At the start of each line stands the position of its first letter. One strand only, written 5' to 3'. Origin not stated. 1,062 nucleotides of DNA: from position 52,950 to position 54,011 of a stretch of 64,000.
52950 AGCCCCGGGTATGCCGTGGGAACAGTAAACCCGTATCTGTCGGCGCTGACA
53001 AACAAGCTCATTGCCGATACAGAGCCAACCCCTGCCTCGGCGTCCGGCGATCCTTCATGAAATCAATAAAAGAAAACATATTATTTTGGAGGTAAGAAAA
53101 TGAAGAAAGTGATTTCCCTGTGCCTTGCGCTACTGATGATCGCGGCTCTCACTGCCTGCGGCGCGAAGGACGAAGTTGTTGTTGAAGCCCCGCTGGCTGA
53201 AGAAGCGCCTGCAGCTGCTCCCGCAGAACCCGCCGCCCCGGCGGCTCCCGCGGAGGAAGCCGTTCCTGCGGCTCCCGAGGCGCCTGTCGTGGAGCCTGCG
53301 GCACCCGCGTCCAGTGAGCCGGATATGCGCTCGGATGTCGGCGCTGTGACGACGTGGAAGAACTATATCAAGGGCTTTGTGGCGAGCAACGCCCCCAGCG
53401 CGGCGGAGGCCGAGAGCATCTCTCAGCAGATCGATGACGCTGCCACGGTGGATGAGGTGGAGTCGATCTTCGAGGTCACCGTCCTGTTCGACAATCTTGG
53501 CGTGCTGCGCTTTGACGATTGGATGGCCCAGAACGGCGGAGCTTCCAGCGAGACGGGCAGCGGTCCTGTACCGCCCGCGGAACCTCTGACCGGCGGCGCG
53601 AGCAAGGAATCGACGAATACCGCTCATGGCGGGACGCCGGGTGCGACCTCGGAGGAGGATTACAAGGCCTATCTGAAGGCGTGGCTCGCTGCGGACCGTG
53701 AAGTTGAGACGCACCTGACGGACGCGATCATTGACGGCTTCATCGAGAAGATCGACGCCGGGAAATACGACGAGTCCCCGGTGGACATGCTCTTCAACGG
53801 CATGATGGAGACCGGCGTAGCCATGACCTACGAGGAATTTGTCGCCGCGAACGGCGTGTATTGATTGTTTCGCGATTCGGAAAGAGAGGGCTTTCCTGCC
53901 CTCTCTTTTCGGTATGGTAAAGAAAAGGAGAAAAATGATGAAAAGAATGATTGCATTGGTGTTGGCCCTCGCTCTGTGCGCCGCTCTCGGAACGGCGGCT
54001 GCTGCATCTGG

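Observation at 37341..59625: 22-kb co-directional importer + multi-hydrolase cluster as a candidate mobile ester-polymer/polyphenol-ester utilisation locus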

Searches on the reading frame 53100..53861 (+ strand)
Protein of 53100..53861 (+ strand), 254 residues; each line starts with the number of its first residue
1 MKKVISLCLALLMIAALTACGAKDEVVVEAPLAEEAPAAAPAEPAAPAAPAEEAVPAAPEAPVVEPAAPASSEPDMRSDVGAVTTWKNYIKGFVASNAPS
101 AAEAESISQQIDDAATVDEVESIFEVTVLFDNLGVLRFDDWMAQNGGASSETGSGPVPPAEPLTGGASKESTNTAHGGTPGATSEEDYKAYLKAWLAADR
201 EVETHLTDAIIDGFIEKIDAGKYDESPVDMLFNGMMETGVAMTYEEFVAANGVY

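Call 5: search_protein_families(library=pfam, proteins=[window:53100-53861:+], max_evalue=0.01)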
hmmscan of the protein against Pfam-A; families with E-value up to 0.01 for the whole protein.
window:53100-53861:+ (254 aa): 0 families

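Call 35: search_protein_families(library=ncbifam, proteins=[window:53100-53861:+], max_evalue=0.01)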
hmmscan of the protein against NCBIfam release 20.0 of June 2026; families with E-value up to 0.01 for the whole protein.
window:53100-53861:+ (254 aa): 1 family
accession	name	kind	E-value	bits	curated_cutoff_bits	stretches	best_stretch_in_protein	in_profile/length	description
NF011515.0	PRK14954.1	equivalog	0.0067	15.1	1117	1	29-122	406-504/620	DNA polymerase III subunits gamma and tau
